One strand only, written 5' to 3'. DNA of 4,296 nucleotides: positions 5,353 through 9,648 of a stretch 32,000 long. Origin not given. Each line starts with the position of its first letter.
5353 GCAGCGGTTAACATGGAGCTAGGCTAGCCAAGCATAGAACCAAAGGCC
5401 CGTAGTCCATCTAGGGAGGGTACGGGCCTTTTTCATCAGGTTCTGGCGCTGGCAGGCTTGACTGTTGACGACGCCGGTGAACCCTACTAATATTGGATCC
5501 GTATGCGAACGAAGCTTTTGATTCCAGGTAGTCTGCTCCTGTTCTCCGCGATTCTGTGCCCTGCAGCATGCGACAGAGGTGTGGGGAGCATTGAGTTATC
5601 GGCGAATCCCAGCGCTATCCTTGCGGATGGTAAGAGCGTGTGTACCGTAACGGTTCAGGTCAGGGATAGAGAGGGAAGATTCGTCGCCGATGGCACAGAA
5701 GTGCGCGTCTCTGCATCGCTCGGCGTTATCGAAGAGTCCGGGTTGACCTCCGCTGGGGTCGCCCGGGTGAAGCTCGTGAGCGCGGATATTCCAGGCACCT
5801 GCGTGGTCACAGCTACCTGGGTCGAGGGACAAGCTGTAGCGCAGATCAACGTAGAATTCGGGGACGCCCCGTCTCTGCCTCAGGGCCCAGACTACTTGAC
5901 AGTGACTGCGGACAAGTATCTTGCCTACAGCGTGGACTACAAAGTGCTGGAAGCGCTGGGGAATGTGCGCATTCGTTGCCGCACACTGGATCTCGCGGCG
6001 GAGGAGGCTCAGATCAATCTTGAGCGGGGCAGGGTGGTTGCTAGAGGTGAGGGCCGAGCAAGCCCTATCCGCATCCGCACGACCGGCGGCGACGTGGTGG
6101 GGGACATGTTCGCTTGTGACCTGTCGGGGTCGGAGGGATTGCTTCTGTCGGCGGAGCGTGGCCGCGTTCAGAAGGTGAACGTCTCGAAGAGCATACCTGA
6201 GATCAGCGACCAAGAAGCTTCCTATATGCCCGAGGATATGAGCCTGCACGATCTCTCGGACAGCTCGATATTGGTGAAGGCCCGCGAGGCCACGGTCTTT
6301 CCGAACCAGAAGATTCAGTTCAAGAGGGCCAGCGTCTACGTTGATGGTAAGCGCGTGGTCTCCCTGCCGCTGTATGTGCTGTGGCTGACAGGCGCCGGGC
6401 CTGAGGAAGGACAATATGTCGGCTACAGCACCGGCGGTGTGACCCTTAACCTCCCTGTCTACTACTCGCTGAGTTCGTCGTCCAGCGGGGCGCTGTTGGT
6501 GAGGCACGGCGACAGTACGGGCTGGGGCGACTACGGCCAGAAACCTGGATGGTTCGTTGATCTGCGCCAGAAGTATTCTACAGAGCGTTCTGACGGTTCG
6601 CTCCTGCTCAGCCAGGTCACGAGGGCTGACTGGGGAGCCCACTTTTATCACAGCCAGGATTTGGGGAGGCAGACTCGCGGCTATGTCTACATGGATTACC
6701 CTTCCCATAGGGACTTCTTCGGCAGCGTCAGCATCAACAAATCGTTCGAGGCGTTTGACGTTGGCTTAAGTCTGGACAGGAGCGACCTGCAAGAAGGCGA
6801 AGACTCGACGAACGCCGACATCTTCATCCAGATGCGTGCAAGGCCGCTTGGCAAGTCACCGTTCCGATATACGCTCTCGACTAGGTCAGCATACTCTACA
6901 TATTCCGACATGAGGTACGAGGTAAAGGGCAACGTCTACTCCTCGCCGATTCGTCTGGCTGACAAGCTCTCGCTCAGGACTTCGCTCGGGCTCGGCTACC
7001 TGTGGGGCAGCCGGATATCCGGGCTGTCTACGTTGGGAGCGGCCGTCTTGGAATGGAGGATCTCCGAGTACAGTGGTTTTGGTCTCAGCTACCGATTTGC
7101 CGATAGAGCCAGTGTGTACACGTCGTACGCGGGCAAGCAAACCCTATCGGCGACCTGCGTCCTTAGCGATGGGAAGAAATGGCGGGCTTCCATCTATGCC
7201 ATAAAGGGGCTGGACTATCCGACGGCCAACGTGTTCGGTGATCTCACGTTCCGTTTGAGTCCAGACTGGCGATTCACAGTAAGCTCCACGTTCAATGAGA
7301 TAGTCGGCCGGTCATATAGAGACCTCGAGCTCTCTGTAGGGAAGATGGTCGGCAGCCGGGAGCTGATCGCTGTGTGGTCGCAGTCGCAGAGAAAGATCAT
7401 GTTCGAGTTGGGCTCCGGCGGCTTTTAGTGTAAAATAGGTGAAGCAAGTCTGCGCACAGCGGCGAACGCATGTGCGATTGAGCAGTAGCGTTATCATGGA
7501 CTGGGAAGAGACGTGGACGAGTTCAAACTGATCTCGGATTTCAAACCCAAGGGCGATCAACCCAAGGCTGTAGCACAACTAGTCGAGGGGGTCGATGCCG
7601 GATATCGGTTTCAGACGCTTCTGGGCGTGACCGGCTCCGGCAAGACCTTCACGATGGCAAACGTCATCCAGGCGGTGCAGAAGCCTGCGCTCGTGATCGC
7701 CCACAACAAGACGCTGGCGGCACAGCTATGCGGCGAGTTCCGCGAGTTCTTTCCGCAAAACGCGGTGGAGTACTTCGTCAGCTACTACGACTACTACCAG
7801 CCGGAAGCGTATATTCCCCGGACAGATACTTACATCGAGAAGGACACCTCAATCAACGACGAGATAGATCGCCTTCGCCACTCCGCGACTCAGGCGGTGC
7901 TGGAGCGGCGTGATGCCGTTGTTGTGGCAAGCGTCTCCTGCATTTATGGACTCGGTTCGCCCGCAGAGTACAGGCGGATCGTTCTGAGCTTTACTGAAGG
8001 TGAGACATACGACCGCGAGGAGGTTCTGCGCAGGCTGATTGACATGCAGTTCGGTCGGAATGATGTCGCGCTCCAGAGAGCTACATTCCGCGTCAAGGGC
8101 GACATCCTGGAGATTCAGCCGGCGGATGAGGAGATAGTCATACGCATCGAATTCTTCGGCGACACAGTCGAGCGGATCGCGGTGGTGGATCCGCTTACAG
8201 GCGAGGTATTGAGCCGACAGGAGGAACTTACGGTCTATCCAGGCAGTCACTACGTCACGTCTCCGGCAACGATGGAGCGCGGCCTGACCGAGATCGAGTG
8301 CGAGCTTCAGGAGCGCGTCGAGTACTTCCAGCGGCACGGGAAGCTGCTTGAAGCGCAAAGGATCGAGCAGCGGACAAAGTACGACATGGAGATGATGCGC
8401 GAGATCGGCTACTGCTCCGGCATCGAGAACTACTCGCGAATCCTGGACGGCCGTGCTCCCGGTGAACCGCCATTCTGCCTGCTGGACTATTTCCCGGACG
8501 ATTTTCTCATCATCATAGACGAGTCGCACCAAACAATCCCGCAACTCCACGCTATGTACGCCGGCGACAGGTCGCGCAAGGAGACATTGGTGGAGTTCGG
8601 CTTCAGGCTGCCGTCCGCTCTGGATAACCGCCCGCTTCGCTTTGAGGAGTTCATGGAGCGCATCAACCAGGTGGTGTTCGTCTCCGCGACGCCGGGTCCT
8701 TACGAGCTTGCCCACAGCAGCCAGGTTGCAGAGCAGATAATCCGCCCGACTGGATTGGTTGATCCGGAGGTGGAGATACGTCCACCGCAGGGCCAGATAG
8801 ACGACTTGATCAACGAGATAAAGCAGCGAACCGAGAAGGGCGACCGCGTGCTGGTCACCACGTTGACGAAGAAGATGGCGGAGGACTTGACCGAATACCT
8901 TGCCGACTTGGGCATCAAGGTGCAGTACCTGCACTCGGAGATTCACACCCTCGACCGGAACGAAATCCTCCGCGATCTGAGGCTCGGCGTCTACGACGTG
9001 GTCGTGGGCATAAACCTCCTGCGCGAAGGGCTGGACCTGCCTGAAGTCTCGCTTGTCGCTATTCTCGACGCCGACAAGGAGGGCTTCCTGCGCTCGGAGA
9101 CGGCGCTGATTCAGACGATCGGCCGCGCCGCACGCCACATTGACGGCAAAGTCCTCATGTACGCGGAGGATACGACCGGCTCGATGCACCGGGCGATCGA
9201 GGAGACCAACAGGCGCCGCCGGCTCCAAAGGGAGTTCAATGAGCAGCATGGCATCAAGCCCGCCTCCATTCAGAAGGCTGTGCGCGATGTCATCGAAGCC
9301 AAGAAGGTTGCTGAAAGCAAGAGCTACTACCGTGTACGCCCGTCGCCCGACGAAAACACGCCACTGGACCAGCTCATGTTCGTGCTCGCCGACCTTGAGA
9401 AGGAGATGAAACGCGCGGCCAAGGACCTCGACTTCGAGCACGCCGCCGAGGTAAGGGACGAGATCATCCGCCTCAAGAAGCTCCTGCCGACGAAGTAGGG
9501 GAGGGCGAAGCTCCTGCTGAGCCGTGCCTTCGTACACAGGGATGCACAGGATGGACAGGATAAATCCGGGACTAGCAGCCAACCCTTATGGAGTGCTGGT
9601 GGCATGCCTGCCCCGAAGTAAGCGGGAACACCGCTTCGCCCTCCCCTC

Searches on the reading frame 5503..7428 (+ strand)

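Call 8: search_protein_families(library=pfam, proteins=[window:5503-7428:+])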
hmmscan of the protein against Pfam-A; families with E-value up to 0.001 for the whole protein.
window:5503-7428:+ (641 aa): 2 families
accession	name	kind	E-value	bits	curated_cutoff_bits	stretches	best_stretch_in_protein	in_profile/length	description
PF09134.16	Invasin_D3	-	3.5e-09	37.5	33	1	30-119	5-95/98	Invasin, domain 3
PF02369.22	Big_1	-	7.2e-09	36.1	34.9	1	30-119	2-92/93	Bacterial Ig-like domain (group 1)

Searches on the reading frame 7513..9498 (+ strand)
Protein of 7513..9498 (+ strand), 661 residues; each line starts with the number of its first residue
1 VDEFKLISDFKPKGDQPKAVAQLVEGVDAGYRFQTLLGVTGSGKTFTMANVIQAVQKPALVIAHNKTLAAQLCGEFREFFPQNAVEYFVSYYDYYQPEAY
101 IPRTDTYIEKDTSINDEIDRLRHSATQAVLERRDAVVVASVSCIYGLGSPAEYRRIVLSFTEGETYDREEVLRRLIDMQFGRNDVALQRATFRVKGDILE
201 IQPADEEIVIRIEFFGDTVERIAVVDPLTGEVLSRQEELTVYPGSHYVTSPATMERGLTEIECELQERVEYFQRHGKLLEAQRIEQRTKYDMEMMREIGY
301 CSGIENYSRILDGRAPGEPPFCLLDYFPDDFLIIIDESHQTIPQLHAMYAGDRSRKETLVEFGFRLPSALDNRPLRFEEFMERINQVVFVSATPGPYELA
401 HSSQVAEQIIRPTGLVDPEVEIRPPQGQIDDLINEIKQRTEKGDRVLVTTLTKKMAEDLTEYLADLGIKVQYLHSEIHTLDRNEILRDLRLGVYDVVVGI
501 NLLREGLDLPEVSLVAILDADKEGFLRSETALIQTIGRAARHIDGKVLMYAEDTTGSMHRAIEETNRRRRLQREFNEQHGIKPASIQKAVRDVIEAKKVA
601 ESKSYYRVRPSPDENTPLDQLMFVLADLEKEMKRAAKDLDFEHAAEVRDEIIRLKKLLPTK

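Call 8: search_protein_families(library=pfam, proteins=[window:7513-9498:+])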
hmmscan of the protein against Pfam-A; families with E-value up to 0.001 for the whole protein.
window:7513-9498:+ (661 aa): 7 families
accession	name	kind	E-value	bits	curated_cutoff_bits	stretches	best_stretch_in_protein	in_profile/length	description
PF17757.6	UvrB_inter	-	9.3e-30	103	22.9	1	158-247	1-91/91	UvrB interaction domain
PF00271.37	Helicase_C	-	1.6e-20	73.8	23.5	1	429-542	3-109/110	Helicase conserved C-terminal domain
PF12344.14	UvrB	-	2.8e-19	69.1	27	1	549-591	1-43/43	Ultra-violet resistance protein B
PF04851.21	ResIII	-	8.8e-12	45.7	22.5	1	11-85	3-82/164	Type III restriction enzyme, res subunit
PF02151.25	UVR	-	3.2e-10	39.8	21.5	1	624-656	3-35/36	UvrB/uvrC motif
PF00270.35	DEAD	-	1.3e-06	28.7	26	0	16-83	4-72/167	DEAD/DEAH box helicase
PF13604.12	AAA_30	-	6.9e-05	23.1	27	0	15-73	5-63/191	AAA domain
